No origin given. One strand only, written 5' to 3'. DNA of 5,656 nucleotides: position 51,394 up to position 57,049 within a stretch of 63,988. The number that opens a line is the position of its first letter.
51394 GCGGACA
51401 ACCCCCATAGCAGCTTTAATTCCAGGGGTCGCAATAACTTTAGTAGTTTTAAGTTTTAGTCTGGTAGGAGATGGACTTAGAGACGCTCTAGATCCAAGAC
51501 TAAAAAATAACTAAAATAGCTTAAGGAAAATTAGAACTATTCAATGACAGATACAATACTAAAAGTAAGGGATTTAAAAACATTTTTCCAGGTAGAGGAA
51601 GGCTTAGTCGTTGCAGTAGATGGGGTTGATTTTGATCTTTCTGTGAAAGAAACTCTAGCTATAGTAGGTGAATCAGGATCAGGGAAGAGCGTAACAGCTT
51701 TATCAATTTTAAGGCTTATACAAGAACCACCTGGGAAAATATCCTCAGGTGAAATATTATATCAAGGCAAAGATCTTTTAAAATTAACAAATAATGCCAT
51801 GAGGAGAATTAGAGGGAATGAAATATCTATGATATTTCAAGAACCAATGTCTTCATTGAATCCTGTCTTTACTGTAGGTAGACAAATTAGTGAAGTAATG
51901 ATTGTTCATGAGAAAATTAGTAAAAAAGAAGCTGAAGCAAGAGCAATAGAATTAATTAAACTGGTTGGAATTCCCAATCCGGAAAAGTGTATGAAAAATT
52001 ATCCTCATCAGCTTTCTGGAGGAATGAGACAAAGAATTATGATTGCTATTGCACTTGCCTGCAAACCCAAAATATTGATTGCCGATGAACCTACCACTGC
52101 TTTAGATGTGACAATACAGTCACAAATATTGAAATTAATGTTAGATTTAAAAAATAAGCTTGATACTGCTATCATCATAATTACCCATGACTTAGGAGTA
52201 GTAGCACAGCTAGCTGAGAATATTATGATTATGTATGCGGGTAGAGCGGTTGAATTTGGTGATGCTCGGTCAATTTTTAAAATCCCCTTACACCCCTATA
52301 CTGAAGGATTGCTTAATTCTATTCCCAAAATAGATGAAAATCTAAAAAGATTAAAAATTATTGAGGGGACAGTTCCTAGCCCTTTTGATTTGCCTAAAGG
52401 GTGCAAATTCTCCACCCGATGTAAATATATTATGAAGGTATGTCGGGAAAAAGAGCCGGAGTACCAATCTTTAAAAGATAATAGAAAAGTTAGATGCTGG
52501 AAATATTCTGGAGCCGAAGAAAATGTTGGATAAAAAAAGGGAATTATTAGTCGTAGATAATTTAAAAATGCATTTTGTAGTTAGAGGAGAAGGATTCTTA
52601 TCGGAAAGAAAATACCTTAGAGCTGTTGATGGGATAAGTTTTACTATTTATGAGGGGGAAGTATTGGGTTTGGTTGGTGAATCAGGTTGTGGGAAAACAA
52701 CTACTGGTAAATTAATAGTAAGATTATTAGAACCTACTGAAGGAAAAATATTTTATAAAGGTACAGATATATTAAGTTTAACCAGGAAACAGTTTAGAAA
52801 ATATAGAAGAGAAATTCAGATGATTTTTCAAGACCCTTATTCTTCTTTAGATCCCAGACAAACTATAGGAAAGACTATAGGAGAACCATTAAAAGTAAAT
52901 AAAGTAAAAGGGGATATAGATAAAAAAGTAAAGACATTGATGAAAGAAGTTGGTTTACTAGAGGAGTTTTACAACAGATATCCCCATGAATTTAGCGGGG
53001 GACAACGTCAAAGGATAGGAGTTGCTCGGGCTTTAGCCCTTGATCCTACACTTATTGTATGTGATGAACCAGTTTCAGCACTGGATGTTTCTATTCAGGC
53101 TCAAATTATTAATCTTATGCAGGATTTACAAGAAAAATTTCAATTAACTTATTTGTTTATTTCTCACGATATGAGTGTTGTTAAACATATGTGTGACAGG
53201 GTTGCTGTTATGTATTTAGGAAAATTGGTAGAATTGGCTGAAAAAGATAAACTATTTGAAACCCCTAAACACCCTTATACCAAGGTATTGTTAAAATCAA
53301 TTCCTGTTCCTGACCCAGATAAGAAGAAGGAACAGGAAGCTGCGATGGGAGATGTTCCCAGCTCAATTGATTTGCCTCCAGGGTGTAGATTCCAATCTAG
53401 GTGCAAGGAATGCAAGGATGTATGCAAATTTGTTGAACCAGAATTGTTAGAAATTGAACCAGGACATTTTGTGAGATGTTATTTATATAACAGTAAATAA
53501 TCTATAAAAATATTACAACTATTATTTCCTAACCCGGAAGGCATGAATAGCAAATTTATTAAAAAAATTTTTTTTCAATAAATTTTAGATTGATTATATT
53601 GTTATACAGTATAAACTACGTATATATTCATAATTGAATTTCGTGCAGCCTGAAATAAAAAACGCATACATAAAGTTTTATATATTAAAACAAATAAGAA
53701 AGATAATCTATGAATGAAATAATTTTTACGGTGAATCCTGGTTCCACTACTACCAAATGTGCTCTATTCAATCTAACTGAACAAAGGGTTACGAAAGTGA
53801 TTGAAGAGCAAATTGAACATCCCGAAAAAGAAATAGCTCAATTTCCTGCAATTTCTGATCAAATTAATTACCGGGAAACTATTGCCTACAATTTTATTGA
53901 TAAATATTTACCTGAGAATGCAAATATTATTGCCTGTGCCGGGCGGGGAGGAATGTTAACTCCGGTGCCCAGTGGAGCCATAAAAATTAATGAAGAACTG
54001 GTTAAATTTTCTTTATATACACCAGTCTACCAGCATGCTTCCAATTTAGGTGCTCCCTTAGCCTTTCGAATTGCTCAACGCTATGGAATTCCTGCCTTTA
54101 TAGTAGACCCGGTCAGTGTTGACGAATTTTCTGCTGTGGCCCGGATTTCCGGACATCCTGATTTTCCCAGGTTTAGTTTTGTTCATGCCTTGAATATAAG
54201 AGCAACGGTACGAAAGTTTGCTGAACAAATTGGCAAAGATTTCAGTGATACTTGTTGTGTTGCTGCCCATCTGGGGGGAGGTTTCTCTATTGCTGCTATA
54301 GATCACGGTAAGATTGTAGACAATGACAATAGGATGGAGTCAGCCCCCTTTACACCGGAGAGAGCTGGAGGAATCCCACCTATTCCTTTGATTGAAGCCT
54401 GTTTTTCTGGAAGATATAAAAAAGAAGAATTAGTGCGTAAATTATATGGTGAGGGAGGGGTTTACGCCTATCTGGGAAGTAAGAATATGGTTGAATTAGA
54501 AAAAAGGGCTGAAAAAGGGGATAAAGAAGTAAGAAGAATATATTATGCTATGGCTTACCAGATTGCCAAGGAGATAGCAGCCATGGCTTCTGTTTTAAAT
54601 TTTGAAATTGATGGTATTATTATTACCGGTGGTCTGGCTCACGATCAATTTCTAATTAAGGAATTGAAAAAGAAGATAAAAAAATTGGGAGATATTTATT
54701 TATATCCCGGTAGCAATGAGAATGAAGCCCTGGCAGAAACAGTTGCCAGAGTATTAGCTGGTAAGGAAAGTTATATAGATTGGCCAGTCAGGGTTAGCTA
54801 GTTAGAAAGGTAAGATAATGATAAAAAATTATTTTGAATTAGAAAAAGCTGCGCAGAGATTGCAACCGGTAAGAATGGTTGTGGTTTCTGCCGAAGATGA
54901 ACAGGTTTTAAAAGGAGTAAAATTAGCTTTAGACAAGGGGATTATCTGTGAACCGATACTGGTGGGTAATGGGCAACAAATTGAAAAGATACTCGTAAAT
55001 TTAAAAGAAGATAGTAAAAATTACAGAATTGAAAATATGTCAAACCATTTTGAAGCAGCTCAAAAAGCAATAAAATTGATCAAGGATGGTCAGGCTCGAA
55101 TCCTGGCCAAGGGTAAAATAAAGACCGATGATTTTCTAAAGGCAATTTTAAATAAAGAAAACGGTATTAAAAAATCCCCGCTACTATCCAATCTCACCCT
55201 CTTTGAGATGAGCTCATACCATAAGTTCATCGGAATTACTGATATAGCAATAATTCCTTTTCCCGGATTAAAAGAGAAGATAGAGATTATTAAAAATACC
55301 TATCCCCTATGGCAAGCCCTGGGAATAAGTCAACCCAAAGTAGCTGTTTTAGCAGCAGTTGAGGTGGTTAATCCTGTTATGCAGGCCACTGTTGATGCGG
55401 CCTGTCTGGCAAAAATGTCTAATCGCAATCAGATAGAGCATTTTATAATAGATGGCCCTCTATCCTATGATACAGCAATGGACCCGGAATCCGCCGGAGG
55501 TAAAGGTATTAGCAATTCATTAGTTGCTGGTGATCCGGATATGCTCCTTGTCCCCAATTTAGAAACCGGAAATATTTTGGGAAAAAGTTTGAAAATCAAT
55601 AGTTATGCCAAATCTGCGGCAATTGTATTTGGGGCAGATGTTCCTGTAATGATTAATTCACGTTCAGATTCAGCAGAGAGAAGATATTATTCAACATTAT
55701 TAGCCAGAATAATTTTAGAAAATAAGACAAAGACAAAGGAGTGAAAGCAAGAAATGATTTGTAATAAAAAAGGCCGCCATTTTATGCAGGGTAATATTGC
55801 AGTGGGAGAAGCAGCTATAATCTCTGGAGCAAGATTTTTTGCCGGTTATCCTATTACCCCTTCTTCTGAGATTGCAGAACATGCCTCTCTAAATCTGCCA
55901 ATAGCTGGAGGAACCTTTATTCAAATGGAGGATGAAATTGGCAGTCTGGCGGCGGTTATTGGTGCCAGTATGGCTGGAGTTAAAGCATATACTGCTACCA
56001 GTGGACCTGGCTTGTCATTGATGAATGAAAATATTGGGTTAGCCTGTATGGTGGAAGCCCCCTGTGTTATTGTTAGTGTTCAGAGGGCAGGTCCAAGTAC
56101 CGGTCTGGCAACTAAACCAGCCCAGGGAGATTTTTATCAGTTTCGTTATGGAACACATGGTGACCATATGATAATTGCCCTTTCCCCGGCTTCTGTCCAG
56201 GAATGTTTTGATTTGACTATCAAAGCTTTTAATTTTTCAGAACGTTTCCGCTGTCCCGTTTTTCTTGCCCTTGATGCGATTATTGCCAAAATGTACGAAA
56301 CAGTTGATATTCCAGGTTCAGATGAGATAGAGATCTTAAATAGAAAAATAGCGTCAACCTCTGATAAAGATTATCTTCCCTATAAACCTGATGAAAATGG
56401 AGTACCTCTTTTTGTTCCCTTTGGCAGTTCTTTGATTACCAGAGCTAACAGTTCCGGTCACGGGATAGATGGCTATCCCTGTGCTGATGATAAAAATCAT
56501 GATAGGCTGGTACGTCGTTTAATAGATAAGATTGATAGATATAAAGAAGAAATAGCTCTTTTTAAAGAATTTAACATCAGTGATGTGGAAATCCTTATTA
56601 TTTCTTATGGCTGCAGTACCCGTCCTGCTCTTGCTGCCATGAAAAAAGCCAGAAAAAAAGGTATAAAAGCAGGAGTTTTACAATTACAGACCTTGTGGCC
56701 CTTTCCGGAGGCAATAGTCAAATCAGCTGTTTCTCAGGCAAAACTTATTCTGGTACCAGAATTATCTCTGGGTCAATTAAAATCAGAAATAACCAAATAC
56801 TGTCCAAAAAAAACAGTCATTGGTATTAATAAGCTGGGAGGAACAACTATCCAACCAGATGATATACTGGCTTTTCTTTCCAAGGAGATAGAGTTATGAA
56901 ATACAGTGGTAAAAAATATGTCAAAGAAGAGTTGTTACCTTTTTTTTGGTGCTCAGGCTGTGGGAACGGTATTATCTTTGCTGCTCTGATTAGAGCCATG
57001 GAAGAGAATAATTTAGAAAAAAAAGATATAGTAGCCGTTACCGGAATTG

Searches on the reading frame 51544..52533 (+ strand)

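Call 70: search_protein_families(library=pfam, proteins=[window:51544-52533:+], max_evalue=1e-8)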
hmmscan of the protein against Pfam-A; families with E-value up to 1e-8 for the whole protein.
window:51544-52533:+ (329 aa): 2 families
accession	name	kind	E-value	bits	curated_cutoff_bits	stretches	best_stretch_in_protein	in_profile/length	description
PF00005.33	ABC_tran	-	2.7e-30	106.2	25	1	26-185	2-137/137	ABC transporter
PF08352.17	oligo_HPY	-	1.4e-21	77.1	27.1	1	236-300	1-65/65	Oligopeptide/dipeptide transporter, C-terminal region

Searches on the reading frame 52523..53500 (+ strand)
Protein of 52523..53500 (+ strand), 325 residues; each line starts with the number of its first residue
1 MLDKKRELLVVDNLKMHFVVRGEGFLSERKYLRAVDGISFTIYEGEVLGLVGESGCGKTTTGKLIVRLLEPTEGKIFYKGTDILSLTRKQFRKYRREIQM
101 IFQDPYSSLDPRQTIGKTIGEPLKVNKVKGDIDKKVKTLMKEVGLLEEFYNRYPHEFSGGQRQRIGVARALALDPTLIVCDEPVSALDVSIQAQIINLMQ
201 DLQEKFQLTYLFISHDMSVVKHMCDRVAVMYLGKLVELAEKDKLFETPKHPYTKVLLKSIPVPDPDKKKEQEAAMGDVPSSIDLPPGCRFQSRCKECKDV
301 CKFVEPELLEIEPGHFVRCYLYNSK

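Call 70: search_protein_families(library=pfam, proteins=[window:52523-53500:+], max_evalue=1e-8)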
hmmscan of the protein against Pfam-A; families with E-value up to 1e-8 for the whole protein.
window:52523-53500:+ (325 aa): 2 families
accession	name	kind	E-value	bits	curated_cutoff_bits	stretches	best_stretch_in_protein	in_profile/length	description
PF00005.33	ABC_tran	-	4e-34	118.6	25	1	36-184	2-136/137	ABC transporter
PF08352.17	oligo_HPY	-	1.6e-19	70.5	27.1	1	236-301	1-65/65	Oligopeptide/dipeptide transporter, C-terminal region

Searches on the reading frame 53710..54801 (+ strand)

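Call 84: search_protein_families(library=pfam, proteins=[window:53710-54801:+], max_evalue=0.000001)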
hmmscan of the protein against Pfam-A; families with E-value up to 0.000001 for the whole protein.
window:53710-54801:+ (363 aa): 1 family
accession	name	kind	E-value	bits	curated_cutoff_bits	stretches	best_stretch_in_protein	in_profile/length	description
PF00871.23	Acetate_kinase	-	1e-13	51.2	22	1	168-326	187-350/392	Acetokinase family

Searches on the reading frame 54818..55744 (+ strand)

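Call 84: search_protein_families(library=pfam, proteins=[window:54818-55744:+], max_evalue=0.000001)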
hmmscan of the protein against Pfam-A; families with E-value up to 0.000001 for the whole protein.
window:54818-55744:+ (308 aa): 1 family
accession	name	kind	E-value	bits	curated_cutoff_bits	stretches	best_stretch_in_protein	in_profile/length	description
PF01515.24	PTA_PTB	-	5.3e-35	121.7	24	1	73-295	98-317/319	Phosphate acetyl/butaryl transferase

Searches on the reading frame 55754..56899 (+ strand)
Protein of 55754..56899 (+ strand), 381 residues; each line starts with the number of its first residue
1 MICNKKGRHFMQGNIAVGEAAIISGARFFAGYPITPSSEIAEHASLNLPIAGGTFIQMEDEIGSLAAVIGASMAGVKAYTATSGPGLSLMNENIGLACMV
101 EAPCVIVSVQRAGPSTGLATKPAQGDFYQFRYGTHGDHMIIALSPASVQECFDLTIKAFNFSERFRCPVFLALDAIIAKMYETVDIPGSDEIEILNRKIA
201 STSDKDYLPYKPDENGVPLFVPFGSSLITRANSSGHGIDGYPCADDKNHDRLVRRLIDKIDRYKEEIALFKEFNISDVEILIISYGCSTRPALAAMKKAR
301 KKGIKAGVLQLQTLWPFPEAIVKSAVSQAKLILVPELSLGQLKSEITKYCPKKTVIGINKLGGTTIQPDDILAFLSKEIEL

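Call 84: search_protein_families(library=pfam, proteins=[window:55754-56899:+], max_evalue=0.000001)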
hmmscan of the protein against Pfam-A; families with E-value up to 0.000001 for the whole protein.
window:55754-56899:+ (381 aa): 3 families
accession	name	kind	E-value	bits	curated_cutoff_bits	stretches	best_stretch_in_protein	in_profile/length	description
PF01855.24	POR_N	-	3.9e-62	210.4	27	1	20-207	2-189/231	Pyruvate flavodoxin/ferredoxin oxidoreductase, thiamine diP-bdg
PF17147.9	PFOR_II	-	4e-18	66.1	27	1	279-371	2-102/102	Pyruvate:ferredoxin oxidoreductase core domain II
PF02780.25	Transketolase_C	-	6e-10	39.5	25.9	1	279-349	11-83/124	Transketolase, C-terminal domain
